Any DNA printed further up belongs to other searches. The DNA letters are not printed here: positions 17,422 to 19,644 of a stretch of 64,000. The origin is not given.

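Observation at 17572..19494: SPASM/twitch Cys-rich domain protein fused to a GNAT domain, without a recognisable CxxxCxxC radical-SAM triad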

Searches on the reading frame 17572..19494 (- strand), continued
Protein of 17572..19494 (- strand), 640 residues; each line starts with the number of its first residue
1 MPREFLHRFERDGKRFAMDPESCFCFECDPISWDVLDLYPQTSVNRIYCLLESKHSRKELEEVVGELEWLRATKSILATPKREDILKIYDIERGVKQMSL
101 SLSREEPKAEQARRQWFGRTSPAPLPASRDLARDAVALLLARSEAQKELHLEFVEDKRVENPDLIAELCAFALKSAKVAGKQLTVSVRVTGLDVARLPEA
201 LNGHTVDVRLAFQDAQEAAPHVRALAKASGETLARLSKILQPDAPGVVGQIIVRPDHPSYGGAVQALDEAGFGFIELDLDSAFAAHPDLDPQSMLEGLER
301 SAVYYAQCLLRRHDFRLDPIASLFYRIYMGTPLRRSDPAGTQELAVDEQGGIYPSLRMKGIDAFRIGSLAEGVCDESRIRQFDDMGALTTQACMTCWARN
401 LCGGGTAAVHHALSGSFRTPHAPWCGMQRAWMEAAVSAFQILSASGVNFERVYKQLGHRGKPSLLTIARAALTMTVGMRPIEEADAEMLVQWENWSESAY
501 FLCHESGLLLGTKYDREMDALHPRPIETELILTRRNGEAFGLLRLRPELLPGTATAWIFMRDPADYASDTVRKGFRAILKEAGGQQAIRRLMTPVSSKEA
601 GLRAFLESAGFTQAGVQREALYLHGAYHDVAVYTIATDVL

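Call 25: predict_structure(alignment_id=A1)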
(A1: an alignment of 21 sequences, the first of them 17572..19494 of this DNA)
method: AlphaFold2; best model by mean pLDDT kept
length: 640 residues; sequences in the alignment: 21
mean_pLDDT: 78.3   pTM: 0.59
mean pLDDT of the five models: 78.3, 77.8, 77.3, 77.2, 75.1
residues with pLDDT >= 90: 190; 70-90: 286; 50-70: 96; < 50: 68
segments of 3 or more residues with pLDDT < 50: 1-3, 86-90, 107-125, 331-340, 386-389, 457-473, 620-625
pLDDT, mean of each block of 10 residues (from residue 1): 65 84 83 88 76 91 86 68 51 82 65 42 62 93 86 94 94 92 94 94 96 91 94 94 84 95 96 92 90 91 90 86 71 44 86 88 87 79 55 56 66 83 83 76 69 51 35 64 82 72 60 74 69 83 82 83 86 82 66 84 90 77 57 80
secondary structure, 60 per line:
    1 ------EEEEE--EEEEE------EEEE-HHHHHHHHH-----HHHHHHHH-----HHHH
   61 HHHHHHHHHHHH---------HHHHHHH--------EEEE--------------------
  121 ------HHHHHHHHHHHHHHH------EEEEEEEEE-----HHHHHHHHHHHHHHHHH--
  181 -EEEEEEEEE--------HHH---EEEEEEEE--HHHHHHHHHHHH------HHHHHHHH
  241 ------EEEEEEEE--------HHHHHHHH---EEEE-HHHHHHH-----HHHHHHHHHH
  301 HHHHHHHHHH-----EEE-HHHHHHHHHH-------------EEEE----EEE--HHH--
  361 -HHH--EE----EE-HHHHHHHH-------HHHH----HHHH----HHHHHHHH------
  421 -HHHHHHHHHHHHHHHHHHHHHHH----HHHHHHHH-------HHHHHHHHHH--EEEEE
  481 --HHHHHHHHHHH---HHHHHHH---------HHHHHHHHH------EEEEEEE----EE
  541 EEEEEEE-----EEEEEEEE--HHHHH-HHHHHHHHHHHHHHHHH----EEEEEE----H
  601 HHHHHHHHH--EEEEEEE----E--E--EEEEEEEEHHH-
elements in order: E7-11 E14-18 E25-28 H30-38 H44-51 H57-72 H82-88 E97-100 H127-141 E148-156 H162-178 E182-190 E205-212 H215-226 H233-240 E247-254 H263-270 E274-277 H279-285 H291-310 E316-318 H320-329 E343-346 E351-353 H376-383 H391-394 H399-402 H407-414 H422-444 H449-456 H464-473 E476-480 H483-493 H497-503 H513-521 E528-534 E539-547 E553-560 H563-567 H569-585 E590-595 H600-609 E612-618 E629-636

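Call 27: find_encoding_contigs(protein=P0057, flank=8000, max_places=1)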
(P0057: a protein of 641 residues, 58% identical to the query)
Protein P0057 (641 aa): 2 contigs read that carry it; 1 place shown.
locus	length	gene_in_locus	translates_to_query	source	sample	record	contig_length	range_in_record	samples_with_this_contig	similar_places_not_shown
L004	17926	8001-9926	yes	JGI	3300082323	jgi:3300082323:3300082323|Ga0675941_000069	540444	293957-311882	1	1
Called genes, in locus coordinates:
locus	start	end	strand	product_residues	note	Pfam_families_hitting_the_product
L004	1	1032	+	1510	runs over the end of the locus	PF00310:GATase_2, PF04898:Glu_syn_central, PF01645:Glu_synthase, PF01493:GXGXG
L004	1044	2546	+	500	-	PF14691:Fer4_20, PF00070:Pyr_redox (weak), PF00890:FAD_binding_2 (weak), PF01266:DAO (weak), PF01494:FAD_binding_3 (weak), PF01593:Amino_oxidase (weak), PF07992:Pyr_redox_2, PF13450:NAD_binding_8, +4 more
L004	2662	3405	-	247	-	-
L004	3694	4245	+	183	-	PF13302:Acetyltransf_3 (weak), PF13420:Acetyltransf_4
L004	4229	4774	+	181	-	PF13302:Acetyltransf_3 (weak)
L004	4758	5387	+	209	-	PF13302:Acetyltransf_3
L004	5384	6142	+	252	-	PF02517:Rce1-like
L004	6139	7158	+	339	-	PF00005:ABC_tran, PF13304:AAA_21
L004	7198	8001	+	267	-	-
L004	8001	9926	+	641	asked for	-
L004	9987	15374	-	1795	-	PF17803:Cadherin_4, PF17963:Big_9, PF17803:Cadherin_4, PF17892:Cadherin_5, PF17963:Big_9, PF17803:Cadherin_4, PF17892:Cadherin_5, PF17963:Big_9, +2 more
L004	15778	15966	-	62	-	-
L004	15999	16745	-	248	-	PF00106:adh_short, PF08659:KR, PF23441:SDR, PF01370:Epimerase (faint), PF13561:adh_short_C2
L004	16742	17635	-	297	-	PF00698:Acyl_transf_1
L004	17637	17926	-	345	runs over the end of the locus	PF02504:FA_synthesis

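Call 28: find_encoding_contigs(protein=P0088, flank=8000, max_places=1)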
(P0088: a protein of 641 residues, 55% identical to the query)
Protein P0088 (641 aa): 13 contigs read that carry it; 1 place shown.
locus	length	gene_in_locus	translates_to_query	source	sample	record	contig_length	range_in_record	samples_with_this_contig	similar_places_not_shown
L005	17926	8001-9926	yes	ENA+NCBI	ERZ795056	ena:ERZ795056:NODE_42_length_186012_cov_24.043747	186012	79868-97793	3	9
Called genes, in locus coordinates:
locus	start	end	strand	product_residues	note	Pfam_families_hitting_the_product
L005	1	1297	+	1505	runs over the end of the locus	PF00310:GATase_2, PF04898:Glu_syn_central, PF01645:Glu_synthase, PF01493:GXGXG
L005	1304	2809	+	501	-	PF14691:Fer4_20, PF00070:Pyr_redox (faint), PF01266:DAO (weak), PF01593:Amino_oxidase, PF07992:Pyr_redox_2, PF12831:FAD_oxidored, PF13450:NAD_binding_8, PF07992:Pyr_redox_2, +2 more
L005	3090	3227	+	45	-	-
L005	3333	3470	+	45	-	-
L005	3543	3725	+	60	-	-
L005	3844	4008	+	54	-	-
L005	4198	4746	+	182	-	PF13302:Acetyltransf_3 (weak), PF13420:Acetyltransf_4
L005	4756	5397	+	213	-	PF13302:Acetyltransf_3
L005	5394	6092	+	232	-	PF02517:Rce1-like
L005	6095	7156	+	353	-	PF00005:ABC_tran, PF13304:AAA_21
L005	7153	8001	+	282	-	-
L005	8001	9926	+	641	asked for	-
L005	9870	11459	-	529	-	PF13231:PMT_2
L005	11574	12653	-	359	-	PF02504:FA_synthesis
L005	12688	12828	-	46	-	PF01783:Ribosomal_L32p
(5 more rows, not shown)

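Call 30: fold_search(model_id=the predicted structure, library=pdb)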
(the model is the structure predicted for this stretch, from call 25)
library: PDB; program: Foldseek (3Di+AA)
matches with E <= 10: 1057; with E <= 0.001: 395
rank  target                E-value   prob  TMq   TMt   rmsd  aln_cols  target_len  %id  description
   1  5why_B                5.2e-18  1.00  0.39  0.57  12.2       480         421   18  Structural Insights into Thioether Bond Formation in the Biosynthesis of Sactipeptides (released 2017-07-26)
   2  5wgg_A                6.1e-18  1.00  0.40  0.55  11.6       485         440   18  Structural Insights into Thioether Bond Formation in the Biosynthesis of Sactipeptides (released 2017-07-26)
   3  5why_A                3.4e-17  1.00  0.39  0.57  12.4       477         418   18  Structural Insights into Thioether Bond Formation in the Biosynthesis of Sactipeptides (released 2017-07-26)
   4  7kwj_B                6.7e-09  1.00  0.22  0.76   3.6       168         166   15  Spermidine N-acetyltransferase SpeG K23-Q34 chimera from Vibrio cholerae and hSSAT (released 2020-12-16)
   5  4mj8_B                1.7e-08  1.00  0.23  0.76   3.4       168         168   16  Crystal structure of spermidine N-acetyltransferase from Vibrio cholerae in complex with polyamine (released 2013-09-25)
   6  5cnp_A                2.4e-08  1.00  0.21  0.68   4.1       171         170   16  X-ray crystal structure of Spermidine n1-acetyltransferase from Vibrio cholerae. (released 2015-07-29)
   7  3igr_A                2.5e-08  1.00  0.21  0.64   4.6       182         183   14  The Crystal Structure of Ribosomal-protein-S5-alanine Acetyltransferase from Vibrio fischeri to 2.0A (released 2009-09-01)
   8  7kwh_A                2.9e-08  1.00  0.21  0.71   4.1       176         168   15  Spermidine N-acetyltransferase SpeG K23-Y30 chimera from Vibrio cholerae and hSSAT (released 2020-12-16)
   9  5ug4_C                3.1e-08  1.00  0.21  0.71   3.8       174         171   15  Structure of spermidine N-acetyltransferase SpeG from Vibrio cholerae (released 2017-01-25)
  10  1s7l                  3.2e-08  1.00  0.22  0.70   3.6       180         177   19  RimL- Ribosomal L7/L12 alpha-N-protein acetyltransferase in complex with Coenzyme A (CoA-Cys134 Disulfide) (released 2005-03-15)
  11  7kx2_A                3.2e-08  1.00  0.21  0.71   3.8       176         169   15  Spermidine N-acetyltransferase SpeG F149A mutant from Vibrio cholerae (released 2020-12-16)
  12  4ygo_F                3.8e-08  1.00  0.22  0.72   3.7       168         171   17  Dodecameric structure of spermidine N-acetyltransferase from Vibrio cholerae in intermediate state (released 2015-10-07)
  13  4jly_C                4.0e-08  1.00  0.21  0.69   4.3       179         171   16  Dodecameric structure of spermidine N-acetyltransferase from Vibrio cholerae (released 2013-04-03)
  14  7kx3_C                4.2e-08  1.00  0.21  0.72   3.8       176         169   15  SpeG Spermidine N-acetyltransferase F149G mutant from Vibrio cholerae (released 2020-12-16)
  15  7kwh_D                4.4e-08  1.00  0.21  0.73   3.9       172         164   15  Spermidine N-acetyltransferase SpeG K23-Y30 chimera from Vibrio cholerae and hSSAT (released 2020-12-16)
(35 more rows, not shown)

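Call 39: search_protein_representatives(alignment_id=A1)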
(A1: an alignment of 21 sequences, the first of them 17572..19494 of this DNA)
Query: 21 sequences, 640 profile positions. Proteins with E-value up to 0.001 (for the whole library): 3651; up to 1e-10: 1077; up to 1e-30: 73. The best 150 are listed.
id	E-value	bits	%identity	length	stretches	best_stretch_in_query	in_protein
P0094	5.8e-291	983.2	-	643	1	1-636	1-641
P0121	1.4e-251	853.1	-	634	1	1-636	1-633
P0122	6.1e-230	781.6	-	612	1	6-636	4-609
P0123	1.2e-228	777.3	-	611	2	131-635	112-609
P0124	3.1e-228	775.9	-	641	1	1-634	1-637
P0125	8.4e-223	758.0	-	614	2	127-636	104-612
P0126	1.1e-221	754.3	-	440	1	201-639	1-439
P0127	1.0e-220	751.1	-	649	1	4-635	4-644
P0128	5.7e-220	748.6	-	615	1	1-635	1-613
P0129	7.0e-219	745.0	-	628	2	125-637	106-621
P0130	9.2e-218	741.3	-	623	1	1-634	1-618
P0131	5.3e-217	738.8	-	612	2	127-637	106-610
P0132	1.2e-215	734.4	-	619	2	130-636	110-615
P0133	7.6e-211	718.5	-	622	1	5-636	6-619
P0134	1.6e-208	710.8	-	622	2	133-636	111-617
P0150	2.7e-151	521.8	-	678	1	3-635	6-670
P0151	5.7e-141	487.6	-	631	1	1-638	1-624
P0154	1.8e-103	363.7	-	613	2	251-634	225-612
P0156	3.6e-97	342.9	-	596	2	243-634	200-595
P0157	4.0e-96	339.5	-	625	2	130-638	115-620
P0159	5.1e-87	309.4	-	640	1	3-635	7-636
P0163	2.2e-66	241.2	-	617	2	128-636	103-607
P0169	4.4e-45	170.8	-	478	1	4-432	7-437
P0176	2.7e-35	138.5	-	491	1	6-439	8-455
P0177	4.6e-35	137.8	-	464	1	3-435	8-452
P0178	1.4e-34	136.1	-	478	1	4-442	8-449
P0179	2.9e-34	135.1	-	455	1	5-442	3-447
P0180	7.4e-34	133.8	-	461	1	6-436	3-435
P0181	8.4e-34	133.6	-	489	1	4-435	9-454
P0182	3.1e-33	131.7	-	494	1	6-446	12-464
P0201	3.2e-29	118.4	-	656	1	3-433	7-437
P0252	7.0e-24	100.8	-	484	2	322-444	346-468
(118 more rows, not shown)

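Call 42: search_protein_families(library=pfam, proteins=[P0201, P0157, P0159, P0163, P0154, P0252, P0169, P0150], max_evalue=0.01)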
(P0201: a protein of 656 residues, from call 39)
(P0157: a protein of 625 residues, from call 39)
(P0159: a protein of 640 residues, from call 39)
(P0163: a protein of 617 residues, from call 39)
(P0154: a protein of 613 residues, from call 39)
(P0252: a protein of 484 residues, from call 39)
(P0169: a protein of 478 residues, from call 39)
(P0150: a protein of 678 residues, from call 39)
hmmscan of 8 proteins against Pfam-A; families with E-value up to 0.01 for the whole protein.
P0201 (656 aa): 3 families
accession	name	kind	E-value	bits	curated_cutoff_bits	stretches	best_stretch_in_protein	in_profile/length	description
PF00717.28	Peptidase_S24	-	5e-07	29.9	23.3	1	476-532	30-84/116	Peptidase S24-like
PF13186.11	SPASM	-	0.00038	21.1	21.5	1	342-401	1-67/67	Iron-sulfur cluster-binding domain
PF05402.18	PqqD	-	0.0019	19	23.4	1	21-70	4-60/67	Coenzyme PQQ synthesis protein D (PqqD)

P0157 (625 aa): 2 families
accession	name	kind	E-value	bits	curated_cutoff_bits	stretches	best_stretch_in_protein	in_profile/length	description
PF13302.13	Acetyltransf_3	-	8.1e-07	30.2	25.4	1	461-594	3-138/138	Acetyltransferase (GNAT) domain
PF13420.13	Acetyltransf_4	-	0.003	18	24.3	1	510-611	50-152/155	Acetyltransferase (GNAT) domain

P0159 (640 aa): 2 families
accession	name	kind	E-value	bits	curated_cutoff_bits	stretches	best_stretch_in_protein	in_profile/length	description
PF13420.13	Acetyltransf_4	-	6.5e-10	39.7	24.3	1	484-630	2-152/155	Acetyltransferase (GNAT) domain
PF13523.12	Acetyltransf_8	-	0.00033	20.7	27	1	488-617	3-142/145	Acetyltransferase (GNAT) domain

P0163 (617 aa): 2 families
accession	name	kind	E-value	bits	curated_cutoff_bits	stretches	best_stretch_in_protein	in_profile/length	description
PF13420.13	Acetyltransf_4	-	0.00014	22.4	24.3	1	542-599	92-151/155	Acetyltransferase (GNAT) domain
PF13186.11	SPASM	-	0.00029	21.5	21.5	1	316-377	1-67/67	Iron-sulfur cluster-binding domain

P0154 (613 aa): 0 families

P0252 (484 aa): 1 family
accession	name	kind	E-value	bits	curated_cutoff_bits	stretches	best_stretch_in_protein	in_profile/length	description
PF13353.11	Fer4_12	-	0.0059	17.3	22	0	168-214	38-84/137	4Fe-4S single cluster domain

P0169 (478 aa): 3 families
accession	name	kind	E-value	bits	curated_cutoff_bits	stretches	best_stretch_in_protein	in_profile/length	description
PF04055.27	Radical_SAM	-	4.9e-20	72.8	29.5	1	100-256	3-150/166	Radical SAM superfamily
PF13353.11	Fer4_12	-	2.1e-11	44.7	22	1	100-212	11-118/137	4Fe-4S single cluster domain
PF13186.11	SPASM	-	0.00049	20.8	21.5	1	343-402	1-67/67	Iron-sulfur cluster-binding domain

P0150 (678 aa): 0 families

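Call 43: list_cluster_members(proteins=[P0001, P0157, P0159, P0163, P0201, P0154, P0156, P0150, P0151, P0169])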
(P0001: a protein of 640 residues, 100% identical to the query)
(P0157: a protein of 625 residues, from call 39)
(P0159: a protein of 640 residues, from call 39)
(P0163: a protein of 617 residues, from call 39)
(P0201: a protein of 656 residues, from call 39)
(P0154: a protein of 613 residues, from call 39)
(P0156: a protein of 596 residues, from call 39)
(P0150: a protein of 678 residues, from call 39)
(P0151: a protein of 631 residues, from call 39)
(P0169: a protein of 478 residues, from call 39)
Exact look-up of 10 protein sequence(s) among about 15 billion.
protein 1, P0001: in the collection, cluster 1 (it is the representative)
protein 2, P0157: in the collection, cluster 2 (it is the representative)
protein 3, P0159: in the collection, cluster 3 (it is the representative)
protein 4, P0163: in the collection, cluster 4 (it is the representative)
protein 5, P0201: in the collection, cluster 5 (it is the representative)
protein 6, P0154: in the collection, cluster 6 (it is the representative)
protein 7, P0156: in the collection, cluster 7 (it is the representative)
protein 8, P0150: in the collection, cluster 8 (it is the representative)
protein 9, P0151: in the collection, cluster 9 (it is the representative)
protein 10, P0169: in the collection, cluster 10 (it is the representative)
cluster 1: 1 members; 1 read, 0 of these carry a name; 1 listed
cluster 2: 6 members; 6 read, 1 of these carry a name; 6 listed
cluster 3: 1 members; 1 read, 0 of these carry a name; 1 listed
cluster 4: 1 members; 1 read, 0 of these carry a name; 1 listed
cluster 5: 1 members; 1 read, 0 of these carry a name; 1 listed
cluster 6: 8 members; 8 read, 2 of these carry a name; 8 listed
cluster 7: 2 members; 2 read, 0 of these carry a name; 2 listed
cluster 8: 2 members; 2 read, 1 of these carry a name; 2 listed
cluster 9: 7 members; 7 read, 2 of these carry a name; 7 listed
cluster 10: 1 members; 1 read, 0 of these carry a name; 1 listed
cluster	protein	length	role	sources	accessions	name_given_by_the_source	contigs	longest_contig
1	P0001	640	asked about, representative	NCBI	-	-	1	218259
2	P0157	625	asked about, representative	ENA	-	-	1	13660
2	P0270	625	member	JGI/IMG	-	uncharacterized protein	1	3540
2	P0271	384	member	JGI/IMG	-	-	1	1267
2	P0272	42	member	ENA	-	-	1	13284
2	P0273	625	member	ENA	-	-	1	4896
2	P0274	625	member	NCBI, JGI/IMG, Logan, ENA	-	-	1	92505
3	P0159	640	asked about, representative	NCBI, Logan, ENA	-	-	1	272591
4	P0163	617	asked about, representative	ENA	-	-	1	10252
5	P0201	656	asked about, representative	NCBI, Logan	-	-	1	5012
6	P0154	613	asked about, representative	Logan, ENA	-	-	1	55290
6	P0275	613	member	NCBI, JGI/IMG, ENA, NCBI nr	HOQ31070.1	MAG TPA: hypothetical protein PLA12_01010 [Candidatus Hydrogenedens sp.] | hypothetical protein [Candidatus Hydrogenedens sp.]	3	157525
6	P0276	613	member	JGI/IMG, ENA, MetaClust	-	\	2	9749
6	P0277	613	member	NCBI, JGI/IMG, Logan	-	-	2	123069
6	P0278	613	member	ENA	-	-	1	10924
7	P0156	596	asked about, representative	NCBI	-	-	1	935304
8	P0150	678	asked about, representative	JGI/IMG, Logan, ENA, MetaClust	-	\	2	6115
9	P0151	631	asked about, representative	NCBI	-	-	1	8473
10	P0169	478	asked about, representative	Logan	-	-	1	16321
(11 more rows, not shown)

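Call 45: find_encoding_contigs(protein=P0159, flank=8000, max_places=1)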
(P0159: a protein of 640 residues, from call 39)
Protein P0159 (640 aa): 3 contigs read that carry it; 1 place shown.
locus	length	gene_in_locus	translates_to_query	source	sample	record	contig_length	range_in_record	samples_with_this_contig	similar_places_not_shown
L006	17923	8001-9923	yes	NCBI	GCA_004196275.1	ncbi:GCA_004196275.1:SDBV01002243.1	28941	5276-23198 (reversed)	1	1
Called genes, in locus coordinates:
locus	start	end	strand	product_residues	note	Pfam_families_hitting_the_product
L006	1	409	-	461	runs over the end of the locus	PF10396:TrmE_N, PF12631:MnmE_helical, PF03193:RsgA_GTPase (faint), PF00350:Dynamin_N (faint), PF01926:MMR_HSR1, PF02421:FeoB_N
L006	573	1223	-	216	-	PF14804:Jag_N, PF13083:KH_KhpA-B, PF01424:R3H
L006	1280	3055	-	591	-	PF14849:YidC_periplas (faint), PF02096:60KD_IMP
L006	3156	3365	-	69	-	PF01809:YidD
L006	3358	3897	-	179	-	PF00825:Ribonuclease_P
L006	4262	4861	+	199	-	-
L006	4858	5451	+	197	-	PF13302:Acetyltransf_3, PF13420:Acetyltransf_4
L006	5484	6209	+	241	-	PF02517:Rce1-like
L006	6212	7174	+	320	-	PF00005:ABC_tran, PF13304:AAA_21, PF13732:DrrA1-3_C (faint)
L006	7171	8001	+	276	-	-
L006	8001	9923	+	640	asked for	PF13420:Acetyltransf_4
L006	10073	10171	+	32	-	-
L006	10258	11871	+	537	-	PF02321:OEP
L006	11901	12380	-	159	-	-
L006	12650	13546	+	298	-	PF02625:XdhC_CoxI, PF13478:XdhC_C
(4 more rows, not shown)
